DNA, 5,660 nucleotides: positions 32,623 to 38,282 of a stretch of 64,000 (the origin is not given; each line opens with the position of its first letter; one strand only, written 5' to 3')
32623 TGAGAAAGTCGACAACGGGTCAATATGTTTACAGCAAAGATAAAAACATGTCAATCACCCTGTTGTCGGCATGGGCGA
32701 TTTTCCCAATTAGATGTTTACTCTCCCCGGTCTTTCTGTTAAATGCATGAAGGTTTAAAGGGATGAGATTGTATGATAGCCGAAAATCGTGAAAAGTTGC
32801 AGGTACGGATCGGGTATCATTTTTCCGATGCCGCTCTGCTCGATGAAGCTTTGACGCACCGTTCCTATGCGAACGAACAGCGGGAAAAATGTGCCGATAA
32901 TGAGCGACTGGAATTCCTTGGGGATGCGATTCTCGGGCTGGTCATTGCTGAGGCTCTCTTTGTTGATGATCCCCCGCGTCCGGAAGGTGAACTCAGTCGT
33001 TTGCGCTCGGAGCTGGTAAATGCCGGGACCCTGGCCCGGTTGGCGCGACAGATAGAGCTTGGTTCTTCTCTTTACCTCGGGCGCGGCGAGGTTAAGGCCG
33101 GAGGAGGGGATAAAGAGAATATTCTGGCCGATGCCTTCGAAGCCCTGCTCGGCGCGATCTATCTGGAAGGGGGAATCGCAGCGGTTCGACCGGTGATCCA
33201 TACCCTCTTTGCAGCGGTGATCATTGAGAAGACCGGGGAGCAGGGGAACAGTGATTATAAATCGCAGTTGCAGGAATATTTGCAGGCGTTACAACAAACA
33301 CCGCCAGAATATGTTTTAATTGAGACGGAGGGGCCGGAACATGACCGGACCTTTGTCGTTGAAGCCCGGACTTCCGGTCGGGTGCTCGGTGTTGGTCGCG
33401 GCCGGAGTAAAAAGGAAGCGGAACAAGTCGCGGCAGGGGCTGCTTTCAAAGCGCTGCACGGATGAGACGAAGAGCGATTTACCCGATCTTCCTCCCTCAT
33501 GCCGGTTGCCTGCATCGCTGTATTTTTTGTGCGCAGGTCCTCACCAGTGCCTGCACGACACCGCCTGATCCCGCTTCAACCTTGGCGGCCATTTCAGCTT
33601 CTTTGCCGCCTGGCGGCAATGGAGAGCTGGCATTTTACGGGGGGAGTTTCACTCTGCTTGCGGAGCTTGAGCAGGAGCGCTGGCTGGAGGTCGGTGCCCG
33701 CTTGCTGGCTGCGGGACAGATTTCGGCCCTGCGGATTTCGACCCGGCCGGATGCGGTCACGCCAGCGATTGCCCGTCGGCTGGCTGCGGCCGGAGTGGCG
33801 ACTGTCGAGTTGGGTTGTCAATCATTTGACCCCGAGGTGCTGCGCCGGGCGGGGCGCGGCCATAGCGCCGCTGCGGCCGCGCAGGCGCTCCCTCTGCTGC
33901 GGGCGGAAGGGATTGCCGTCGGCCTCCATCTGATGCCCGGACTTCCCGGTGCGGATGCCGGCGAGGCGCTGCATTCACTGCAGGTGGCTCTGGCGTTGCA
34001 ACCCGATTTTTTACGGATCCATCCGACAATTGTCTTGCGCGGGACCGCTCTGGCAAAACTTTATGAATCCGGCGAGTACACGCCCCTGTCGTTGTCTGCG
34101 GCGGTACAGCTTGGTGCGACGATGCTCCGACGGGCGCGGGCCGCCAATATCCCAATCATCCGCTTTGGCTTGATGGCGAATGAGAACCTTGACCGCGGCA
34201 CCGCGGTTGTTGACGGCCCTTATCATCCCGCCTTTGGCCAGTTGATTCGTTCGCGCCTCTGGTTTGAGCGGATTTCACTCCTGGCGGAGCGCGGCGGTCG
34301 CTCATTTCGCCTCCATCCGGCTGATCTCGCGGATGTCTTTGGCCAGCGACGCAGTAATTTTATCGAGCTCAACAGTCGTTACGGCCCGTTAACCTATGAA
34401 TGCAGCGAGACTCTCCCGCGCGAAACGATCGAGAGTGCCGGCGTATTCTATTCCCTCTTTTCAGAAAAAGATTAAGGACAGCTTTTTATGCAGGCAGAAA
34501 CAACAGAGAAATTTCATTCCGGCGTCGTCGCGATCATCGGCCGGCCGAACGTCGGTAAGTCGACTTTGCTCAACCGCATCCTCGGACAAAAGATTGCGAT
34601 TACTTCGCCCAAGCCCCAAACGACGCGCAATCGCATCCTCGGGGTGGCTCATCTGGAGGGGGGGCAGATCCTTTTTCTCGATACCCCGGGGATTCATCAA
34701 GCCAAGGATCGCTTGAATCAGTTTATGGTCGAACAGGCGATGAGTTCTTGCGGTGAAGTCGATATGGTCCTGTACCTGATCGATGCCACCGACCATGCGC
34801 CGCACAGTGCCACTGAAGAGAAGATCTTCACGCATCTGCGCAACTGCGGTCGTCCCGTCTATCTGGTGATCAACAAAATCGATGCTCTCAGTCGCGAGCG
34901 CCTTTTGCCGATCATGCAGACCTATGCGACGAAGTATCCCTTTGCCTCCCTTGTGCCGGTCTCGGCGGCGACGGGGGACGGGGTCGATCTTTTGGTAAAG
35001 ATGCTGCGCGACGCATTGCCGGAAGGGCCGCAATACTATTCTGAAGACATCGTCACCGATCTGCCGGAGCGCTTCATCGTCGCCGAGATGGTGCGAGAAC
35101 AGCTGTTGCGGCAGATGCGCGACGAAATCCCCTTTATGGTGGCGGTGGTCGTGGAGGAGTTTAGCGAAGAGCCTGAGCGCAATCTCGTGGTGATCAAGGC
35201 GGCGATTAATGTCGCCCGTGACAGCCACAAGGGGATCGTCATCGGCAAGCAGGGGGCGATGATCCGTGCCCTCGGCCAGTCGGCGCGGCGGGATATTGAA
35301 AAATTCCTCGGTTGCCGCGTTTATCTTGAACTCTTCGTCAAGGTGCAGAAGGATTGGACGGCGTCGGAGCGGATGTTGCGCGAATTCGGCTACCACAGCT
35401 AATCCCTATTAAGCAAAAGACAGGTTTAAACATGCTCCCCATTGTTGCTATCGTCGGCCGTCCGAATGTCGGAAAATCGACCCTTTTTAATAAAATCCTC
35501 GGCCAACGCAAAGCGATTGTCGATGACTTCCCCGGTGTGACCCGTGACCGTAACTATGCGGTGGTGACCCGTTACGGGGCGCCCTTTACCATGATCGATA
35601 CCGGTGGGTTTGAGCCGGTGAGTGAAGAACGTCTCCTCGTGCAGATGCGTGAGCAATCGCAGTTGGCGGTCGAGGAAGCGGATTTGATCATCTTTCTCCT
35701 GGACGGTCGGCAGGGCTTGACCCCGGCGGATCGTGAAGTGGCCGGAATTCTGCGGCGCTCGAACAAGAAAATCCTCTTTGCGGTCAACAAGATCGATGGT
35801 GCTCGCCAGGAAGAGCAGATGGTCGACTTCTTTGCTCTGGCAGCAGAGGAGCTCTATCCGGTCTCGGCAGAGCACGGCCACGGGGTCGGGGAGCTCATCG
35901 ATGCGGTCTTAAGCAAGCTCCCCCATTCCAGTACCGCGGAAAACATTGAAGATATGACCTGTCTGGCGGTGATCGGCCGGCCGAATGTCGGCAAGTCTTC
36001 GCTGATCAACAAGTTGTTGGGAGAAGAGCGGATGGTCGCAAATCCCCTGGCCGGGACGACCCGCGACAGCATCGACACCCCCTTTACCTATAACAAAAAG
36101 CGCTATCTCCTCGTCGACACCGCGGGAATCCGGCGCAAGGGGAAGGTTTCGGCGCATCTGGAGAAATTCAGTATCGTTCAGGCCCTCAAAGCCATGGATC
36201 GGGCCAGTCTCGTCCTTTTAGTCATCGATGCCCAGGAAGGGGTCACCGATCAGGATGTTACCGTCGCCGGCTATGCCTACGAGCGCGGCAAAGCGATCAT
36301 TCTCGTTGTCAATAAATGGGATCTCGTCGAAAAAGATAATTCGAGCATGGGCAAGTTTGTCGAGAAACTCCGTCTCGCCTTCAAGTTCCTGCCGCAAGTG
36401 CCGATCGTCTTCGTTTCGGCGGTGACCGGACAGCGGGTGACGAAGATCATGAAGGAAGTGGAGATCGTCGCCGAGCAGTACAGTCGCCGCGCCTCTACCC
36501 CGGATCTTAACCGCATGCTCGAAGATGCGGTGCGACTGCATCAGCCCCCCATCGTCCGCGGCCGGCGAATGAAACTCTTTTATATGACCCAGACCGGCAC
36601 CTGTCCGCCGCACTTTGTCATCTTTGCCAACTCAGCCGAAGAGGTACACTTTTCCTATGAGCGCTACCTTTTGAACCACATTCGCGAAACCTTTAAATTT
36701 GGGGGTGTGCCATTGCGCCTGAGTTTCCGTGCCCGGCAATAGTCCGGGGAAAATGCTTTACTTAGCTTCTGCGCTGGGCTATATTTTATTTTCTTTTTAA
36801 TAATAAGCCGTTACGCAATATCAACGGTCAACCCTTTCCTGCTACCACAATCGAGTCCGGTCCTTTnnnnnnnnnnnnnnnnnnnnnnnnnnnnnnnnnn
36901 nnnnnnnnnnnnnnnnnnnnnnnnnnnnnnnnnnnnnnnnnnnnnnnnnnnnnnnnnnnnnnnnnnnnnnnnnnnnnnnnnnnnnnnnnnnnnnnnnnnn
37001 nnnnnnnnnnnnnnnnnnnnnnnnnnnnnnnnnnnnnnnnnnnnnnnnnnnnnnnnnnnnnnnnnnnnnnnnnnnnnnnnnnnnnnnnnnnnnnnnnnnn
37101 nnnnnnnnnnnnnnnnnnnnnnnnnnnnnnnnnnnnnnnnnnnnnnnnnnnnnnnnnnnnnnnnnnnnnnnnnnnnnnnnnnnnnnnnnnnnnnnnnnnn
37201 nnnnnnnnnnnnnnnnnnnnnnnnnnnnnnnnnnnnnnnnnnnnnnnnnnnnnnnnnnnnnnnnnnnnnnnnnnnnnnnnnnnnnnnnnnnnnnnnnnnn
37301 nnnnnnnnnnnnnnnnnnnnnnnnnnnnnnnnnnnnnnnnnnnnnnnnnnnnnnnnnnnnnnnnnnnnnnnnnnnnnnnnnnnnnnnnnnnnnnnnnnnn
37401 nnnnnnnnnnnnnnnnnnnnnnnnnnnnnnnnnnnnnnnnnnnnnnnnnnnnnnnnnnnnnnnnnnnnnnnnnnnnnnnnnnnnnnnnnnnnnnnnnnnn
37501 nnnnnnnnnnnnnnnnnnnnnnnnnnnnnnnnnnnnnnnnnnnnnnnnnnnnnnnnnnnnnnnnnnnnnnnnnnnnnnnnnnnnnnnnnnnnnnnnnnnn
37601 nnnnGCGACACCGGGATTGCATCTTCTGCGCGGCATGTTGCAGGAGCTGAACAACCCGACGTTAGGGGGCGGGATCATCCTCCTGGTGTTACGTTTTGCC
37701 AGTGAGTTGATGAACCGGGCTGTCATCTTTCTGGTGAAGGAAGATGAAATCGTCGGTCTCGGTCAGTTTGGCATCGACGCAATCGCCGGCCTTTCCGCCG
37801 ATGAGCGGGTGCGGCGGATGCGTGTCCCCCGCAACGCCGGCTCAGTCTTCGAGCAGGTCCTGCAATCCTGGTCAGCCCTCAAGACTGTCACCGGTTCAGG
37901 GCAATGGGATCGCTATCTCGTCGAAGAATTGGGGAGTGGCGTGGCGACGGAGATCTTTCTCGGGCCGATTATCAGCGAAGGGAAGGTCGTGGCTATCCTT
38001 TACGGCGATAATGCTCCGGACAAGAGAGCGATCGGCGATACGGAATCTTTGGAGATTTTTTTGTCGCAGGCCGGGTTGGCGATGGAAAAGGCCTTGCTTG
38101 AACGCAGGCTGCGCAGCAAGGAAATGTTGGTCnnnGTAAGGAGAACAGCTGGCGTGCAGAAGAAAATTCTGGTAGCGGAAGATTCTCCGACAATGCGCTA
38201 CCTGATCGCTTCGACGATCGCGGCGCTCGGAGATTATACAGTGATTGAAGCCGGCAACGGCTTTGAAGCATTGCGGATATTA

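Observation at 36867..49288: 13-gene chemosensory-like operon with CheA/W/R/B but no receptor gene and five non-canonical components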

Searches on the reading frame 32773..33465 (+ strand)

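Call 84: search_protein_families(library=pfam, proteins=[window:32773-33465:+], max_evalue=0.00001)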
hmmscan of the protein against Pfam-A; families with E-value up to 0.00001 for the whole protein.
window:32773-33465:+ (230 aa): 3 families
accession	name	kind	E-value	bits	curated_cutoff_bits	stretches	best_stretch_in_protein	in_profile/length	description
PF14622.11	Ribonucleas_3_3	-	1e-37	129.6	35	1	19-145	1-123/128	Ribonuclease-III-like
PF00636.31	Ribonuclease_3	-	3.6e-25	89.1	27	1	44-134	1-102/102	Ribonuclease III domain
PF00035.32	dsrm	-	9.7e-17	61.8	23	1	162-227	1-65/66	Double-stranded RNA binding motif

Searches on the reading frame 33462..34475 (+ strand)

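Call 4: search_protein_families(library=pfam, proteins=[window:33462-34475:+], max_evalue=0.01)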
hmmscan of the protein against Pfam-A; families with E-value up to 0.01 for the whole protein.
window:33462-34475:+ (337 aa): 2 families
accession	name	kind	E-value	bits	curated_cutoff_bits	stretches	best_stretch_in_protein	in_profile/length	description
PF16199.10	Radical_SAM_C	-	6.3e-20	71.5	31.9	1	181-266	1-83/85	Radical_SAM C-terminal domain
PF04055.27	Radical_SAM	-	1.2e-17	65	29.5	1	13-169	4-159/166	Radical SAM superfamily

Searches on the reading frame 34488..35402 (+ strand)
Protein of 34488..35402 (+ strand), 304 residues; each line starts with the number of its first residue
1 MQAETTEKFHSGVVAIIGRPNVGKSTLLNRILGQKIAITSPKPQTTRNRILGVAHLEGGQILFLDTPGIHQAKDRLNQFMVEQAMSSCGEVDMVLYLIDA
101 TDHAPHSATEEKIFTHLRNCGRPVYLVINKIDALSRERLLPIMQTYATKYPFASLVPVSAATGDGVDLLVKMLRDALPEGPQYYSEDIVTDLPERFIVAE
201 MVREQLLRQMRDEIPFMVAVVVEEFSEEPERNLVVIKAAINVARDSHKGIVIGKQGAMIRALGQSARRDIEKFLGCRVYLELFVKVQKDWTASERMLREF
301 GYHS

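Call 4: search_protein_families(library=pfam, proteins=[window:34488-35402:+], max_evalue=0.01)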
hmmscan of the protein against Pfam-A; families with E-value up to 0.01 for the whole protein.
window:34488-35402:+ (304 aa): 13 families
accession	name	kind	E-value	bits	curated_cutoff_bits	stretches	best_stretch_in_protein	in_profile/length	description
PF01926.29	MMR_HSR1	-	7.7e-28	97.3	21.9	1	14-130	2-113/113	50S ribosome-binding GTPase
PF07650.23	KH_2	-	6.3e-19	68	22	1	214-290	2-77/78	KH domain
PF02421.24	FeoB_N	-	2.2e-13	50.5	27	1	14-171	3-154/156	Ferrous iron transport protein B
PF00009.33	GTP_EFTU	-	4.7e-12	46.3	26.5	1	60-178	70-187/188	Elongation factor Tu GTP binding domain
PF00350.29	Dynamin_N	-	4.7e-11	43.4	27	1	14-48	1-35/168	Dynamin family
PF03193.22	RsgA_GTPase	-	8.1e-10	39.2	30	1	6-71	101-170/174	RsgA GTPase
PF02492.25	cobW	-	1.6e-06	28.2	20.7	1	58-148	83-170/180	CobW/HypB/UreG, nucleotide-binding domain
PF04548.22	AIG1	-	1.9e-05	24.6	27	1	16-101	5-94/212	AIG1 family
PF13401.12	AAA_22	-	0.00034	21.4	27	1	9-120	3-107/130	AAA domain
PF13083.13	KH_KhpA-B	-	0.0021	18.4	32.1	1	219-262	17-54/73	KhpA/KhpB, KH domain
PF06858.20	NOG1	-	0.0028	17.9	27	1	92-132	15-58/58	Nucleolar GTP-binding protein 1 (NOG1)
PF00025.27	Arf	-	0.0076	16.2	22.3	0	14-173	17-170/174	ADP-ribosylation factor family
PF10662.15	PduV-EutP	-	0.0087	16.3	21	0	14-174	4-142/143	Ethanolamine utilisation - propanediol utilisation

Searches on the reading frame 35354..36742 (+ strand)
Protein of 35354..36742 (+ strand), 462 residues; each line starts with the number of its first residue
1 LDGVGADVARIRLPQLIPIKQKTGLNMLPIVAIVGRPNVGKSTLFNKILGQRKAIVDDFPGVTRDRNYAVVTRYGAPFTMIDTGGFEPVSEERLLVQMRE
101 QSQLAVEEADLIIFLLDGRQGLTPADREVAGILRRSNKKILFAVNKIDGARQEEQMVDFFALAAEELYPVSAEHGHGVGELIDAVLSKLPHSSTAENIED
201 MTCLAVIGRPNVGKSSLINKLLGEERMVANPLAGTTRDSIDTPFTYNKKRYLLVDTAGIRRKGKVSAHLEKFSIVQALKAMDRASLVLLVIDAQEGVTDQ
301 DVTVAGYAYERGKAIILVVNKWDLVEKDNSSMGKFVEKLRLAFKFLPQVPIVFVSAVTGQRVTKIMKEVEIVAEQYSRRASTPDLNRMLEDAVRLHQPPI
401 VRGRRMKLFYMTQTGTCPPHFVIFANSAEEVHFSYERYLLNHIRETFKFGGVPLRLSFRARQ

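Call 4: search_protein_families(library=pfam, proteins=[window:35354-36742:+], max_evalue=0.01)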
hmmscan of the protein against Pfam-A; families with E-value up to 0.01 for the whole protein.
window:35354-36742:+ (462 aa): 24 families
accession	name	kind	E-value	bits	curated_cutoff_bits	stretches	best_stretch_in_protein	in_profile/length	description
PF01926.29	MMR_HSR1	-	2.8e-59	198.6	21.9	2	31-146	2-113/113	50S ribosome-binding GTPase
PF14714.11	KH_dom-like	-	9e-32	109.7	27.3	1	379-459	1-81/81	KH-domain-like of EngA bacterial GTPase enzymes, C-terminal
PF02421.24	FeoB_N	-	3.9e-31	108.1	27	2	204-368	3-155/156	Ferrous iron transport protein B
PF00009.33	GTP_EFTU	-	1.9e-27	96.5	26.5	2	205-370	7-183/188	Elongation factor Tu GTP binding domain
PF00350.29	Dynamin_N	-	5.4e-13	49.7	27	1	204-234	1-31/168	Dynamin family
PF03193.22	RsgA_GTPase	-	1.3e-10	41.9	30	1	137-233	53-138/174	RsgA GTPase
PF04548.22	AIG1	-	3.2e-09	36.8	27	1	205-305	4-104/212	AIG1 family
PF02492.25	cobW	-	7.3e-07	29.4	20.7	1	249-340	84-173/180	CobW/HypB/UreG, nucleotide-binding domain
PF05621.17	TniB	-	1.9e-06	27.9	22.4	1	182-224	16-58/189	Bacterial TniB protein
PF00005.33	ABC_tran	-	2.8e-05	25.2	25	0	29-54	12-37/137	ABC transporter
PF08477.19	Roc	-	3.9e-05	24.3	27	0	205-322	3-118/119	Ras of Complex, Roc, domain of DAPkinase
PF13401.12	AAA_22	-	0.00014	22.6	27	0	202-225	6-29/130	AAA domain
PF00931.28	NB-ARC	-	0.0003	20.6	23.5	0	30-62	20-52/248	NB-ARC domain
PF15891.11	Nuc_deoxyri_tr2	-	0.00033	21.4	30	0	274-320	58-103/105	Nucleoside 2-deoxyribosyltransferase like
PF16897.10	MMR_HSR1_Xtn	-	0.00054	20.4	35.2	0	138-189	56-104/106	C-terminal region of MMR_HSR1 domain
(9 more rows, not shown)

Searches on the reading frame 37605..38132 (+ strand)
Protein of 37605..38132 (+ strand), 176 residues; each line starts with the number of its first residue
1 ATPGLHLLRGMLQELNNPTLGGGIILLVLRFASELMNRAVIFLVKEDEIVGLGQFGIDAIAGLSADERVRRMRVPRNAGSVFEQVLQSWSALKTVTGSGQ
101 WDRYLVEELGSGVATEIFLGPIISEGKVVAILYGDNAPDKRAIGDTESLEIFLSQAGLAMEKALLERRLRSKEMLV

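Call 41: search_solved_structures(query=A2, max_evalue=10, show_alignments=1)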
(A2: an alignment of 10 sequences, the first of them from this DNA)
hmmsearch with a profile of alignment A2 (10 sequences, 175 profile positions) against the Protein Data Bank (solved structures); distinct sequences matched with E-value up to 10: 1.
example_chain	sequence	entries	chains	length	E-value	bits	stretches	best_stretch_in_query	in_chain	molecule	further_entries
3oov_A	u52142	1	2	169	0.31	13.9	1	112-161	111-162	Methyl-accepting chemotaxis protein, putative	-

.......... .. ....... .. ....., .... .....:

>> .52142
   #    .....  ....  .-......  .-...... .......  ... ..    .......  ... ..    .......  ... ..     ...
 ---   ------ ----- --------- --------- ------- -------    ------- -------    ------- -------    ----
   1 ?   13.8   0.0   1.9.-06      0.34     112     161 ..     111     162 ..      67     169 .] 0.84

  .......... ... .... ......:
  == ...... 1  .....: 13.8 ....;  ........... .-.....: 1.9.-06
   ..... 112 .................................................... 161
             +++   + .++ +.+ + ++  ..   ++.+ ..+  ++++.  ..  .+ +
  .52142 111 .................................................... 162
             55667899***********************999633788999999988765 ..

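Call 42: search_protein_families(library=pfam, proteins=[window:37605-38132:+], max_evalue=10)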
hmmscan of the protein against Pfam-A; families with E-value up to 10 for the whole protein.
seq(176 aa): 1 family
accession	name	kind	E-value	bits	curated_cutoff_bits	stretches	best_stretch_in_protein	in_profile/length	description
PF13185.12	GAF_2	-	0.011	16.4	28.6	1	27-161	10-136/136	GAF domain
